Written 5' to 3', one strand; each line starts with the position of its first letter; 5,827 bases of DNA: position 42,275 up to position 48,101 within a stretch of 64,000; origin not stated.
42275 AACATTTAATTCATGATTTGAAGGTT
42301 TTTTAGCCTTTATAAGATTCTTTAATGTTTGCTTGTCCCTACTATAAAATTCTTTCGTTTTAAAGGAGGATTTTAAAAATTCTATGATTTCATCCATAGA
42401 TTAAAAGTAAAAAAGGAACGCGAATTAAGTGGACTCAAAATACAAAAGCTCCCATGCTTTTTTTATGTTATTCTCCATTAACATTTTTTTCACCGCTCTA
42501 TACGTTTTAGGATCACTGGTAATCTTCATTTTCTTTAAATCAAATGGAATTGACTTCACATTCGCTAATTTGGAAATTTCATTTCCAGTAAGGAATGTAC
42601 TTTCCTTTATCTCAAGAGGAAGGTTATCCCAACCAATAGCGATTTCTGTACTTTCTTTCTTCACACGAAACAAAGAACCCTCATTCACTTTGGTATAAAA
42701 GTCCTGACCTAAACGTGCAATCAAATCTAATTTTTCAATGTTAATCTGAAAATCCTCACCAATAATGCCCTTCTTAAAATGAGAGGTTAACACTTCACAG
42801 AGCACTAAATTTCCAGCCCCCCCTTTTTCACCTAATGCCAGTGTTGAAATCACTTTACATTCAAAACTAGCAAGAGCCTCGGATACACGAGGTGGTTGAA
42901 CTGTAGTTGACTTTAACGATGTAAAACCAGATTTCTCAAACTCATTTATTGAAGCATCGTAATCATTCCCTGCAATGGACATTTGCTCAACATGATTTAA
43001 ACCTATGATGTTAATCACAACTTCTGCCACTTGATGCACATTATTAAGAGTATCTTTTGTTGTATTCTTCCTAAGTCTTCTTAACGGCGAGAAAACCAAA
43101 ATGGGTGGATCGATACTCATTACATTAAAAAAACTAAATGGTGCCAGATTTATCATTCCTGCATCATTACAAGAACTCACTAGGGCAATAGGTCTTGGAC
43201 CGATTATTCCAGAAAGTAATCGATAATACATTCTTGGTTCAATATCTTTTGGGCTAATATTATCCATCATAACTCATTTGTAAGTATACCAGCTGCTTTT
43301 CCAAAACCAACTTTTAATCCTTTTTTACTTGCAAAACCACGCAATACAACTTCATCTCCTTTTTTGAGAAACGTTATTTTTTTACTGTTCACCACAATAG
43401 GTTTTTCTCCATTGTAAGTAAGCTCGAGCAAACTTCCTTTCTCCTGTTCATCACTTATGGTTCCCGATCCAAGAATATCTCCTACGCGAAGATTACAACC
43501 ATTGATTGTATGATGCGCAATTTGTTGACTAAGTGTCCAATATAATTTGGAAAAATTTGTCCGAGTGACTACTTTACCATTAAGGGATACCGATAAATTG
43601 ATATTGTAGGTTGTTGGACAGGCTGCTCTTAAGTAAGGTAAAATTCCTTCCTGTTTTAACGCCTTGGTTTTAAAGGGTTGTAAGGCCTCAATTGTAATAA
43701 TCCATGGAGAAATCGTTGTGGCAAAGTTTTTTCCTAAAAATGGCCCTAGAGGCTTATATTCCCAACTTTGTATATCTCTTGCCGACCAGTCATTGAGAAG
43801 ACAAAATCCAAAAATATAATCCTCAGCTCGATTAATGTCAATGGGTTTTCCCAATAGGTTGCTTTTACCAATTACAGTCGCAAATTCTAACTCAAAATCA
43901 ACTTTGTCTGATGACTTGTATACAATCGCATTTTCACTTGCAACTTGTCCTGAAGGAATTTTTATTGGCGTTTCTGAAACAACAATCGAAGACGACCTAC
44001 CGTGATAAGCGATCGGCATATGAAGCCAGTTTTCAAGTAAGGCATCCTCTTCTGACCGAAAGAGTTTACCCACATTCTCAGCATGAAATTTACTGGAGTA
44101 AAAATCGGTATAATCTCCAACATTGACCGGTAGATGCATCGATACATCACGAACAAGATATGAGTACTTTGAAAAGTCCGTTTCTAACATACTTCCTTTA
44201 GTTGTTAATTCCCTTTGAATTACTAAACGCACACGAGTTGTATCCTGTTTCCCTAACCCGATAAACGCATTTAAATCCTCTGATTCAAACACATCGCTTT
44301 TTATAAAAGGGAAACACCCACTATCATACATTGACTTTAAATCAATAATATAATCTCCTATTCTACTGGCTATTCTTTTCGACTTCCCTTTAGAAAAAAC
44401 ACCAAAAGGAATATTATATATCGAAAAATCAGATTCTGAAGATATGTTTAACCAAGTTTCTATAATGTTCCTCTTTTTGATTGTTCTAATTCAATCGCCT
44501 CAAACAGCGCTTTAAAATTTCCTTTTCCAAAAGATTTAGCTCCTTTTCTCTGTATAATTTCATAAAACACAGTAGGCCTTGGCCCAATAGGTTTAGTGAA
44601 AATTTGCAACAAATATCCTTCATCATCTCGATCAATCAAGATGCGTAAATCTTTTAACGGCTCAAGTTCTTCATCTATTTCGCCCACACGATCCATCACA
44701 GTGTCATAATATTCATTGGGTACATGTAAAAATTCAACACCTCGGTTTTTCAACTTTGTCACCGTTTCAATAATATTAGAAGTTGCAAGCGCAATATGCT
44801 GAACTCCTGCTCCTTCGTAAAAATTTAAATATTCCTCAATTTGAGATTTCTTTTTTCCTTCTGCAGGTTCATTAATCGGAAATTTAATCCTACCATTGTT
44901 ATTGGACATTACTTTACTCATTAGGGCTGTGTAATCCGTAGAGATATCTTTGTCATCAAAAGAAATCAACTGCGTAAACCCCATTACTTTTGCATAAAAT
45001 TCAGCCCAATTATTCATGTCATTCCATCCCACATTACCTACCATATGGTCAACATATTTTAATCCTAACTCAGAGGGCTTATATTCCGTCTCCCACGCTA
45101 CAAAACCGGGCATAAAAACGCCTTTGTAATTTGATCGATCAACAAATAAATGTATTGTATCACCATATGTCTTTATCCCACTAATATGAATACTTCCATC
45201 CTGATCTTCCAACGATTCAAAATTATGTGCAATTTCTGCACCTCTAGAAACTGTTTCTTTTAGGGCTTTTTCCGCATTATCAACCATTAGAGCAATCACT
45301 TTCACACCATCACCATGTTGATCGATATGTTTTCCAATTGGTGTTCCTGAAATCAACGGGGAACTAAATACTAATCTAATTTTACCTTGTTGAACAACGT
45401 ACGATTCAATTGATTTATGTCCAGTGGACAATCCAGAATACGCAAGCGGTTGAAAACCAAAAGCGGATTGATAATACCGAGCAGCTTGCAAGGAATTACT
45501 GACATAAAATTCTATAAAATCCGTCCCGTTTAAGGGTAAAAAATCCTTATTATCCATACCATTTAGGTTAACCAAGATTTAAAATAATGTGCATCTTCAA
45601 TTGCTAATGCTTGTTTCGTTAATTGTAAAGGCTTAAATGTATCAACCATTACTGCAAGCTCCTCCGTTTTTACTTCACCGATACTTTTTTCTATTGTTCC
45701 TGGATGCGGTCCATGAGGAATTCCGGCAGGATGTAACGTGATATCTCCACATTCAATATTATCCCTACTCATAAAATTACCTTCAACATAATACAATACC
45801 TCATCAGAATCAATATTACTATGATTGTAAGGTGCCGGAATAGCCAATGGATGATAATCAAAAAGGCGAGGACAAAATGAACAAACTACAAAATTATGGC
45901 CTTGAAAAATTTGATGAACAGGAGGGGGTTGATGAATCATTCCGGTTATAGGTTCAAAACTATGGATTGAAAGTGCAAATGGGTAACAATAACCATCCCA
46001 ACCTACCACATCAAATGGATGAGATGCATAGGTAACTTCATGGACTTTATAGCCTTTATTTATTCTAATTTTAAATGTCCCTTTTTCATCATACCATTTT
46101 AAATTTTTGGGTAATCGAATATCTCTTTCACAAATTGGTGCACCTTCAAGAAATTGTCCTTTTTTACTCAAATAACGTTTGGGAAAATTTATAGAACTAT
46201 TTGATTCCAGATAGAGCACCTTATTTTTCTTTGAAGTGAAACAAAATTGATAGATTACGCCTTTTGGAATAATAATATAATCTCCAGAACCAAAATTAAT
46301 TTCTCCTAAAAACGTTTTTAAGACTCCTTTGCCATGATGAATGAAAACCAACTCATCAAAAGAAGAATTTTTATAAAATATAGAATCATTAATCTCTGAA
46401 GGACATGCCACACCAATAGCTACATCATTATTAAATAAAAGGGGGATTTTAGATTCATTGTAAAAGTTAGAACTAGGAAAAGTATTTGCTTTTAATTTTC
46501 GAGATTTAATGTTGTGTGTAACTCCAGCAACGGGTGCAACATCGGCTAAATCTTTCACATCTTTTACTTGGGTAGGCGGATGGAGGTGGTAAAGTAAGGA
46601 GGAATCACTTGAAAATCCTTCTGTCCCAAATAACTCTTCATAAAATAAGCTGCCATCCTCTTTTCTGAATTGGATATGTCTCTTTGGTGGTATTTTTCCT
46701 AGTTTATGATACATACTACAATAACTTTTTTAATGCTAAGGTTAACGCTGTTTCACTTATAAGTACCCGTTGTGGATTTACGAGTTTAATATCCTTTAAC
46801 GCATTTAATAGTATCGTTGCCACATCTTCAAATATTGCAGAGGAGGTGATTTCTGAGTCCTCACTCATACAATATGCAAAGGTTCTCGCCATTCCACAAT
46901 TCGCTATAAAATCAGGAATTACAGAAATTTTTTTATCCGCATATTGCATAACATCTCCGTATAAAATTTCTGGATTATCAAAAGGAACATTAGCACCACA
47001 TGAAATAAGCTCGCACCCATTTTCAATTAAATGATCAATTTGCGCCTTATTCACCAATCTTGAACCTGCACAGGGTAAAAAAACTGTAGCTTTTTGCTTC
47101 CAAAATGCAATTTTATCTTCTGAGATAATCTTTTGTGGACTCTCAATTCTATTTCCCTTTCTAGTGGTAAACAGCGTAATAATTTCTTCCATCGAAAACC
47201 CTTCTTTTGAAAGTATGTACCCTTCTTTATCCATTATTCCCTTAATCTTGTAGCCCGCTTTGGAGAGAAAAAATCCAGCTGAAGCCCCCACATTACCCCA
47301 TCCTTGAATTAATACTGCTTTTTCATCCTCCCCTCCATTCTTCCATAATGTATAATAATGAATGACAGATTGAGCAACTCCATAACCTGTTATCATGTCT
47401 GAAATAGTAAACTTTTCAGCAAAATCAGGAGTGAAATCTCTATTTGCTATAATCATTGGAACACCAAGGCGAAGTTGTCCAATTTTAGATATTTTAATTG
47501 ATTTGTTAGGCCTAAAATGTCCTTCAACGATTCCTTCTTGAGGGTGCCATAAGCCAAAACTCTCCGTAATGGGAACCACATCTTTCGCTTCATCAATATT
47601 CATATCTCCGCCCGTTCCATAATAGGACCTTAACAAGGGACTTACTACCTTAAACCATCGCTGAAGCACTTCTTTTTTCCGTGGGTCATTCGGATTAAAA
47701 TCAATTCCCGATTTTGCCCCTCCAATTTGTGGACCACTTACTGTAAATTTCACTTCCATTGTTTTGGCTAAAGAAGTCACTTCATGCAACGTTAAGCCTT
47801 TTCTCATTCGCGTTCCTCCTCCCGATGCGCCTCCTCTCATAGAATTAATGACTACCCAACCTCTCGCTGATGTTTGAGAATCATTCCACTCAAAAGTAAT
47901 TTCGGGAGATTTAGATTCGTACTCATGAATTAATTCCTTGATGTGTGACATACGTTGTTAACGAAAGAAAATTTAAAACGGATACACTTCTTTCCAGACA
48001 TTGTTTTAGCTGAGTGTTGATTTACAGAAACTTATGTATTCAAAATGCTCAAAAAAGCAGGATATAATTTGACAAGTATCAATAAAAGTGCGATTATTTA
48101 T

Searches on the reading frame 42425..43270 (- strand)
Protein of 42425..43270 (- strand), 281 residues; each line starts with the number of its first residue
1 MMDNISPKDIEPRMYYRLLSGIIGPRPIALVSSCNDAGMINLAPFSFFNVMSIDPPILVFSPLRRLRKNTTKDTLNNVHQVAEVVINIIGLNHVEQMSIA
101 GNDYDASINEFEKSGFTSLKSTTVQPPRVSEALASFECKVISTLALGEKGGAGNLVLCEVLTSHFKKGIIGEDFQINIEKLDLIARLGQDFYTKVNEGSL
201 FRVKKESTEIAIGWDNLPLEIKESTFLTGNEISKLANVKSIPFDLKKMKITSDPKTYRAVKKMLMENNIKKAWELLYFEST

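Call 24: search_protein_families(library=pfam, proteins=[window:42425-43270:-], max_evalue=0.001)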
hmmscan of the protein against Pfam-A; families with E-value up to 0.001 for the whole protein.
window:42425-43270:- (281 aa): 1 family
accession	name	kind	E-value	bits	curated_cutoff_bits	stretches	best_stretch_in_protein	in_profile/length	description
PF01613.24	Flavin_Reduct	-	8.4e-17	62.1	27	1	25-166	5-134/153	Flavin reductase like domain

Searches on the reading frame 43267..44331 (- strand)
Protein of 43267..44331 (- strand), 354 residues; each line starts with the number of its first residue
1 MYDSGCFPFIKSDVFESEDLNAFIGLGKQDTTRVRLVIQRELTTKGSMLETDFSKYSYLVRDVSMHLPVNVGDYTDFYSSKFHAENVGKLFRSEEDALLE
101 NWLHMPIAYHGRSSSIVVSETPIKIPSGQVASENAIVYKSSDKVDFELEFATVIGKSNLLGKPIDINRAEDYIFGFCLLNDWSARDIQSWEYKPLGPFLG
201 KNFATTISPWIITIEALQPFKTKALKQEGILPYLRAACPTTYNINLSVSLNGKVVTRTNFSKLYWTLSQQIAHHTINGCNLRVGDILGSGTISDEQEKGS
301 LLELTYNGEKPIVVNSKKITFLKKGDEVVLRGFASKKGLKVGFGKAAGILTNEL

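Call 80: search_protein_families(library=pfam, proteins=[window:43267-44331:-], max_evalue=0.00001)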
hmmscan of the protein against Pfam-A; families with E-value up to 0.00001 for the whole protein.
window:43267-44331:- (354 aa): 1 family
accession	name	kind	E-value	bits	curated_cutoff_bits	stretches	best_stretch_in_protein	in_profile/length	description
PF01557.24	FAA_hydrolase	-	1e-40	140.1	23.9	1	75-332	4-203/214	Fumarylacetoacetate (FAA) hydrolase C-terminal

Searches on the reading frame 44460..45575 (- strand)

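Call 80: search_protein_families(library=pfam, proteins=[window:44460-45575:-], max_evalue=0.00001)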
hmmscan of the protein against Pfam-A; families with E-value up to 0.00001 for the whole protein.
window:44460-45575:- (371 aa): 3 families
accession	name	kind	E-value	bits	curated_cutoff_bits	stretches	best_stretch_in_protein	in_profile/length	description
PF00903.31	Glyoxalase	-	4.5e-19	69.5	20.6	1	177-322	4-118/121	Glyoxalase/Bleomycin resistance protein/Dioxygenase superfamily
PF13669.12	Glyoxalase_4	-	7.4e-12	46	27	0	185-284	8-95/109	Glyoxalase/Bleomycin resistance protein/Dioxygenase superfamily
PF14696.12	Glyoxalase_5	-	4.3e-09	37.1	27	1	15-149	7-128/139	Hydroxyphenylpyruvate dioxygenase, HPPD, N-terminal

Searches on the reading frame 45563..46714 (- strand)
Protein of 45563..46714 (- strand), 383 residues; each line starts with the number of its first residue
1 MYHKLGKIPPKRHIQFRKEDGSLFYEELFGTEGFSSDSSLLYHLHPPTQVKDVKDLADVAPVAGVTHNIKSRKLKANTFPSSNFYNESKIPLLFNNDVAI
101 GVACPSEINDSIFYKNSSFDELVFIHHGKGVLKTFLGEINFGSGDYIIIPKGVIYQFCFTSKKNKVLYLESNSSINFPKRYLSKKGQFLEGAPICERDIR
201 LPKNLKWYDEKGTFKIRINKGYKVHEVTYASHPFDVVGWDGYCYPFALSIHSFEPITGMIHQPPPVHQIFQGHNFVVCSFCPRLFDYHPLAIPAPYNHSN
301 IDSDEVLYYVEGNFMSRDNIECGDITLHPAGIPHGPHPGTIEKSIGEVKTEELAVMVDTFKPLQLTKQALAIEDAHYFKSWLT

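Call 80: search_protein_families(library=pfam, proteins=[window:45563-46714:-], max_evalue=0.00001)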
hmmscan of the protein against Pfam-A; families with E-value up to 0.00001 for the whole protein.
window:45563-46714:- (383 aa): 1 family
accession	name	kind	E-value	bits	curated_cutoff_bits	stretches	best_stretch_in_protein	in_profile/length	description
PF20510.4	HgmA_N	-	8e-08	32.3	20.2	1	103-247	131-270/273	Homogentisate 1,2-dioxygenase N-terminal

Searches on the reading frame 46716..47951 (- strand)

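Call 80: search_protein_families(library=pfam, proteins=[window:46716-47951:-], max_evalue=0.00001)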
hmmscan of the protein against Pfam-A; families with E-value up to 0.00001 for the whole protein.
window:46716-47951:- (411 aa): 2 families
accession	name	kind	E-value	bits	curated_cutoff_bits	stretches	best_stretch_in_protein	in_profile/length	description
PF00208.27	ELFV_dehydrog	-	2.1e-26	93.5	23.4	1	185-366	7-185/241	Glutamate/Leucine/Phenylalanine/Valine dehydrogenase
PF02812.23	ELFV_dehydrog_N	-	6e-13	49.1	25.3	1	20-117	9-108/129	Glu/Leu/Phe/Val dehydrogenase, dimerisation domain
